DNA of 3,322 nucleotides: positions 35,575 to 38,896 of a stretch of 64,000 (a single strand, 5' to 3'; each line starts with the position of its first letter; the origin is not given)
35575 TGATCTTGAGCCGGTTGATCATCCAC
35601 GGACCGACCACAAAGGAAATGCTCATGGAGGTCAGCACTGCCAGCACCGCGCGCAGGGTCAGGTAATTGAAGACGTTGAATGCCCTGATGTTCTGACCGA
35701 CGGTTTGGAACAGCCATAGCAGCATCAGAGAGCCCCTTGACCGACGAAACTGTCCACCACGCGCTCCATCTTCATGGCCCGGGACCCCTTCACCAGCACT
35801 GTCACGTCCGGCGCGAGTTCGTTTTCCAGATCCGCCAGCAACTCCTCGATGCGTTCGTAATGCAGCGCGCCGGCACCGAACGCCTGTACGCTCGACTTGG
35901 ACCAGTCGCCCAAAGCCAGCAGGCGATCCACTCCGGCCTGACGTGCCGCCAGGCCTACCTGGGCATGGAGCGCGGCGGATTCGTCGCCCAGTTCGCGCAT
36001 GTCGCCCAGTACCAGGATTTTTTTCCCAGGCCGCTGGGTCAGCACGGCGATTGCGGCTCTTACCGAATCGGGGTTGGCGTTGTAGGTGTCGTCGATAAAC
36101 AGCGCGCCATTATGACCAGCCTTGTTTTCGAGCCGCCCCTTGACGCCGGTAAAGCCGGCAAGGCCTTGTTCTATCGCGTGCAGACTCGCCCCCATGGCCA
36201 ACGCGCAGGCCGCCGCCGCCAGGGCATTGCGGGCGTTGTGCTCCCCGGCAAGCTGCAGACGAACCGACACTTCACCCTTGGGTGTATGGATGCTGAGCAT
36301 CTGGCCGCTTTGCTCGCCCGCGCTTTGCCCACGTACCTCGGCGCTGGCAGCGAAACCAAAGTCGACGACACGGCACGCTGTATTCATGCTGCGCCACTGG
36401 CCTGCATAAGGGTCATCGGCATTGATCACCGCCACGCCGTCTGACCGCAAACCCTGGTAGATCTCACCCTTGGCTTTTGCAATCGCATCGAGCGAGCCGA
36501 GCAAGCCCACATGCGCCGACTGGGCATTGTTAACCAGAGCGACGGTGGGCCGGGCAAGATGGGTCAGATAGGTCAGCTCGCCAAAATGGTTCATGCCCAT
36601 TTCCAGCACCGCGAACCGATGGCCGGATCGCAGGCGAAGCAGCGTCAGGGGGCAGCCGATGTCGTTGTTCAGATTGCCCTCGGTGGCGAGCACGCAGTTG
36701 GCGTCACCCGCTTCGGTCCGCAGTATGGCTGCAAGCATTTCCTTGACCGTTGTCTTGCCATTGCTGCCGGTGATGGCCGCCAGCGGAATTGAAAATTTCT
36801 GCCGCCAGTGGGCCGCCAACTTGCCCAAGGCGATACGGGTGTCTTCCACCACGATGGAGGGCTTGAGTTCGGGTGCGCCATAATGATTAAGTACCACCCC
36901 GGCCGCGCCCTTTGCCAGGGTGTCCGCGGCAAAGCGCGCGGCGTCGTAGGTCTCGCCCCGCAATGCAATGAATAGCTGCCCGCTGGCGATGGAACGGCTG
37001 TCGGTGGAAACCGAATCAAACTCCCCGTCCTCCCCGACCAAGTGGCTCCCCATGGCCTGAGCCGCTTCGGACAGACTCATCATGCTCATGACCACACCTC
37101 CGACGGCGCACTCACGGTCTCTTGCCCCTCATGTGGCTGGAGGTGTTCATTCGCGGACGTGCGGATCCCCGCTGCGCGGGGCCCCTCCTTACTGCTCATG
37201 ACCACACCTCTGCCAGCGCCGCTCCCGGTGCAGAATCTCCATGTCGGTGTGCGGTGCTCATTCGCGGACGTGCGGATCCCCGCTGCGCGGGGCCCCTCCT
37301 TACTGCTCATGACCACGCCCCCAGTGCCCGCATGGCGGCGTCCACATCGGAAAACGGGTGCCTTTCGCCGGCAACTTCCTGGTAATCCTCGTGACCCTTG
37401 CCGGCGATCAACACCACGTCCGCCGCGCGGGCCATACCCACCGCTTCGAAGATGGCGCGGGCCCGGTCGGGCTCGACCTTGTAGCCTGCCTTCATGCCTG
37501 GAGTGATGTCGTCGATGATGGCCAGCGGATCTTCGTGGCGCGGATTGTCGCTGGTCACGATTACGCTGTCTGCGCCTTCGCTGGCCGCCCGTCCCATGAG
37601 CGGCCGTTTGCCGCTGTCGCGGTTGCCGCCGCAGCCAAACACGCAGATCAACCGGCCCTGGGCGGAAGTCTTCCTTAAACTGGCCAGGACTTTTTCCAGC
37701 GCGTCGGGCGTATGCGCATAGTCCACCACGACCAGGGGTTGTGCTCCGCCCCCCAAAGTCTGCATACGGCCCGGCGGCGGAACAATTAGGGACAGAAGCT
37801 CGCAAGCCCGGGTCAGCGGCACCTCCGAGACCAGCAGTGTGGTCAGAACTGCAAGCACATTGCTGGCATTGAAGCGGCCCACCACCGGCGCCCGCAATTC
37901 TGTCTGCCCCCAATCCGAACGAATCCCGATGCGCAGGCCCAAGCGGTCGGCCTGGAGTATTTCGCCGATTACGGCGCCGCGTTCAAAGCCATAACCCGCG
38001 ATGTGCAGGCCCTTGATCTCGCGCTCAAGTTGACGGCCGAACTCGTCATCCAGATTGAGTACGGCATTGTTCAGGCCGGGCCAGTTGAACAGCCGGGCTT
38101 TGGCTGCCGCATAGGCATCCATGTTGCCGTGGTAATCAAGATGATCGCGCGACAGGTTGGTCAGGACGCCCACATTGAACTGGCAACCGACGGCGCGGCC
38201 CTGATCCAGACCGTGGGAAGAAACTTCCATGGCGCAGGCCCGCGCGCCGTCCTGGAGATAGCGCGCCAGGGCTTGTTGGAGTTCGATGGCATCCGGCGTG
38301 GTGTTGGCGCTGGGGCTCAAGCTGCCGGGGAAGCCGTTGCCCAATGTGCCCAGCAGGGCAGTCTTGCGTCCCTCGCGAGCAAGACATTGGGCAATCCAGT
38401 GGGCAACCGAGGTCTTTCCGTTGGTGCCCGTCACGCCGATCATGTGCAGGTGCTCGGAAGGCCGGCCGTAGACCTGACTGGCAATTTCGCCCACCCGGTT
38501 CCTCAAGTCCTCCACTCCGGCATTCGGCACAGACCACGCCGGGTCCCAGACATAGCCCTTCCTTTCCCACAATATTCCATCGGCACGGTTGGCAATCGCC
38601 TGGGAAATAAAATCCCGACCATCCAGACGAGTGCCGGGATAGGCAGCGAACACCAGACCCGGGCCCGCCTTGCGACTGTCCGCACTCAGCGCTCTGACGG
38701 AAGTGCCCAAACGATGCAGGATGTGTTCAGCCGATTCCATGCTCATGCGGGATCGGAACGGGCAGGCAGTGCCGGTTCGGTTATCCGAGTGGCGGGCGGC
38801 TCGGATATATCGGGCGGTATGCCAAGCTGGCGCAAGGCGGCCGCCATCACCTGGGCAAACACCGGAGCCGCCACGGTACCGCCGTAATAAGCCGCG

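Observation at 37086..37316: Same repeat family inserted at the murE-murF junction: two units fused in frame into a 74-codon ORF bridging murE TGA to murF ATG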

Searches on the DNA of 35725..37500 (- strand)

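Call 9: search_rna_families(source=window, start=36900, end=37500, threshold=evalue, max_evalue=10)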
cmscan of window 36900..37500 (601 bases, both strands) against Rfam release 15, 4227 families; matches with E-value up to 10: 3.
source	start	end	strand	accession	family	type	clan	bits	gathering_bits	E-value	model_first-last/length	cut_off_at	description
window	36900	36963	+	RF02010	mir-3180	Gene; miRNA;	-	17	99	7.2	23-92/92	5'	mir-3180 microRNA precursor family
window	37034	37091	-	RF01516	v-snoRNA-1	Gene; snRNA; snoRNA; CD-box;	-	13.4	75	5.3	1-65/65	no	Human herpesvirus 1 small nucleolar RNA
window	37014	37085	-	RF01138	sR23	Gene; snRNA; snoRNA; CD-box;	-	10.3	45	6.6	1-54/54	no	Small nucleolar RNA sR23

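Call 65: search_with_rna_model(model_id=R1, sources=[L127, L128, L129, L130, L131, L132, L001, L002, L003, L004, L005, L011, L042, L046, L049, L061, L106], max_evalue=1)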
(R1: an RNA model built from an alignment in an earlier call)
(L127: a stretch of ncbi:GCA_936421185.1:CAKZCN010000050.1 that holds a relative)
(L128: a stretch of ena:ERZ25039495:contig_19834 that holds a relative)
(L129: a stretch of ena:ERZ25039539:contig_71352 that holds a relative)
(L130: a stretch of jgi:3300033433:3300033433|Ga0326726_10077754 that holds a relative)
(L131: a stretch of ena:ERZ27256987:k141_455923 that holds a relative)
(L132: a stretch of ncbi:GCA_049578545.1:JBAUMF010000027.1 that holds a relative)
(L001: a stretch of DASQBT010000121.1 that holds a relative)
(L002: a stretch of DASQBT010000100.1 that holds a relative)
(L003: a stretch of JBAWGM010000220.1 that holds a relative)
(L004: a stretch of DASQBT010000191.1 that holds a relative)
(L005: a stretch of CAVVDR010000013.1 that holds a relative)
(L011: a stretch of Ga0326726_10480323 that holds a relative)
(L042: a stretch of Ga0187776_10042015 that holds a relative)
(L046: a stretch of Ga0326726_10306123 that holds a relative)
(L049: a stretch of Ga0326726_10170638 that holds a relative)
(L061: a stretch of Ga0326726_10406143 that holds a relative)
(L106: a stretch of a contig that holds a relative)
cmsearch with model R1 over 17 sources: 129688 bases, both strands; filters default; matches with E-value up to 1: 17.
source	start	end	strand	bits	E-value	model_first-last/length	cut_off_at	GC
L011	1067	1123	+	80.8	5.8e-18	1-57/57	no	0.74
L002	702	758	-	80.3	7.5e-18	1-57/57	no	0.74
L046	291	347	-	80.2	8.3e-18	1-57/57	no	0.7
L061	1216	1273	-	78.3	2.5e-17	1-57/57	no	0.72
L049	1871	1928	+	78.2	2.6e-17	1-57/57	no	0.72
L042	2302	2358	+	78.1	2.8e-17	1-57/57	no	0.72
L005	1094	1150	+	77.2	4.8e-17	1-57/57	no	0.72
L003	5724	5780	+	77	5.3e-17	1-57/57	no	0.77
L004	1874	1931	-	76.9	5.7e-17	1-57/57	no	0.72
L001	2430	2486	+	76.8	6e-17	1-57/57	no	0.74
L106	576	632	+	76.4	7.5e-17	1-57/57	no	0.72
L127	18676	18733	+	76.1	9e-17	1-57/57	no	0.74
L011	956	1013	+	75.8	1.1e-16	1-57/57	no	0.72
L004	1763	1820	-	69.8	3.6e-15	1-57/57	no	0.78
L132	9889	9946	+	68.8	6.9e-15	1-57/57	no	0.62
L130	1231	1288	+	61.8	4.2e-13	1-57/57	no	0.72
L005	1203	1254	+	23.2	0.0031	1-57/57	no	0.73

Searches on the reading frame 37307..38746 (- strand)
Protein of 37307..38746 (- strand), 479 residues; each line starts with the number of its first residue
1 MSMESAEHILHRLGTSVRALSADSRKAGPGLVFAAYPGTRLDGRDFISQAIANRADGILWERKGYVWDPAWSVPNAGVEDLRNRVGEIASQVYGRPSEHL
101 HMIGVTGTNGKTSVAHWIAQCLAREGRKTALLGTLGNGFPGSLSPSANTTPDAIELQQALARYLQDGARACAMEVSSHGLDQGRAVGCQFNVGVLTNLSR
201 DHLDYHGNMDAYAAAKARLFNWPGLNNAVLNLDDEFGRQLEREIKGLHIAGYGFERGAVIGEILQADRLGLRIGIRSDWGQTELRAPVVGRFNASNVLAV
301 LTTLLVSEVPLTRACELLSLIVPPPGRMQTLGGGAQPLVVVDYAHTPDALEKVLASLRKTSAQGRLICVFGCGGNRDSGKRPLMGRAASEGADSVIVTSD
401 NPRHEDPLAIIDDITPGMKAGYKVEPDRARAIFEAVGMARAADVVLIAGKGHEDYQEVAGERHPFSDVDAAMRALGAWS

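Call 10: search_protein_families(library=ncbifam, proteins=[window:37307-38746:-])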
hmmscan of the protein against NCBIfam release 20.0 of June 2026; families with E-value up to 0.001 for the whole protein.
window:37307-38746:- (479 aa): 27 families (the best 25 are shown)
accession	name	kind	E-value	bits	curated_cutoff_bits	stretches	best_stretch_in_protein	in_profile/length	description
NF008896.0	PRK11929.1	equivalog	1.7e-159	532.6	1023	1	8-476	17-499/965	bifunctional UDP-N-acetylmuramoyl-L-alanyl-D-glutamate--2,6-diaminopimelate ligase MurE/UDP-N-acetylmuramoyl-tripeptide--D-alanyl-D-alanine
TIGR01085.1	murE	subfamily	1.9e-149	498.6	257.3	1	16-475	3-471/472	UDP-N-acetylmuramyl-tripeptide synthetase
NF001123.0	PRK00139.1-1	equivalog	8.5e-149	496.3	586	1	15-476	18-490/493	UDP-N-acetylmuramoyl-L-alanyl-D-glutamate--2,6-diaminopimelate ligase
NF001124.0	PRK00139.1-2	equivalog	6.7e-144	480.3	476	1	14-475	25-492/500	UDP-N-acetylmuramoyl-L-alanyl-D-glutamate--2,6-diaminopimelate ligase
NF001126.0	PRK00139.1-4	equivalog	4.8e-143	477.2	373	1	15-475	21-482/486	UDP-N-acetylmuramoyl-L-alanyl-D-glutamate--2,6-diaminopimelate ligase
NF010628.0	PRK14022.1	equivalog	9.6e-81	271.9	536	1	10-471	28-476/483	UDP-N-acetylmuramoyl-L-alanyl-D-glutamate--L-lysine ligase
NF001130.0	PRK00139.2-4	equivalog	4.8e-53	180.6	715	2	285-467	318-503/516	UDP-N-acetylmuramoyl-L-alanyl-D-glutamate--2,6-diaminopimelate ligase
NF001131.0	PRK00139.2-5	equivalog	3.2e-38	131.8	1000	1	72-471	81-479/483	UDP-N-acetylmuramoyl-L-alanyl-D-glutamate--2,6-diaminopimelate ligase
NF001127.0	PRK00139.2-1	equivalog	2.1e-37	129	997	2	288-467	321-503/520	UDP-N-acetylmuramoyl-L-alanyl-D-glutamate--2,6-diaminopimelate ligase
TIGR01143.1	murF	subfamily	2.9e-33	115.4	288.6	2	23-133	2-107/418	UDP-N-acetylmuramoyl-tripeptide--D-alanyl-D-alanine ligase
NF001129.0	PRK00139.2-3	equivalog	2e-29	102.4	762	1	78-470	96-509/517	UDP-N-acetylmuramoyl-L-alanyl-D-glutamate--2,6-diaminopimelate ligase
TIGR01087.1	murD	equivalog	2.8e-22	79.4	211.95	1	97-403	101-378/441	UDP-N-acetylmuramoyl-L-alanine--D-glutamate ligase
TIGR02068.2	cya_phycin_syn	equivalog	2e-20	72.4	850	2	291-453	682-852/862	cyanophycin synthetase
TIGR01082.1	murC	equivalog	2.3e-20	73.1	335.1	1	189-370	167-352/449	UDP-N-acetylmuramate--L-alanine ligase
NF008041.0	PRK10773.1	equivalog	8.4e-18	64.3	551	2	15-137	22-137/453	UDP-N-acetylmuramoyl-tripeptide--D-alanyl-D-alanine ligase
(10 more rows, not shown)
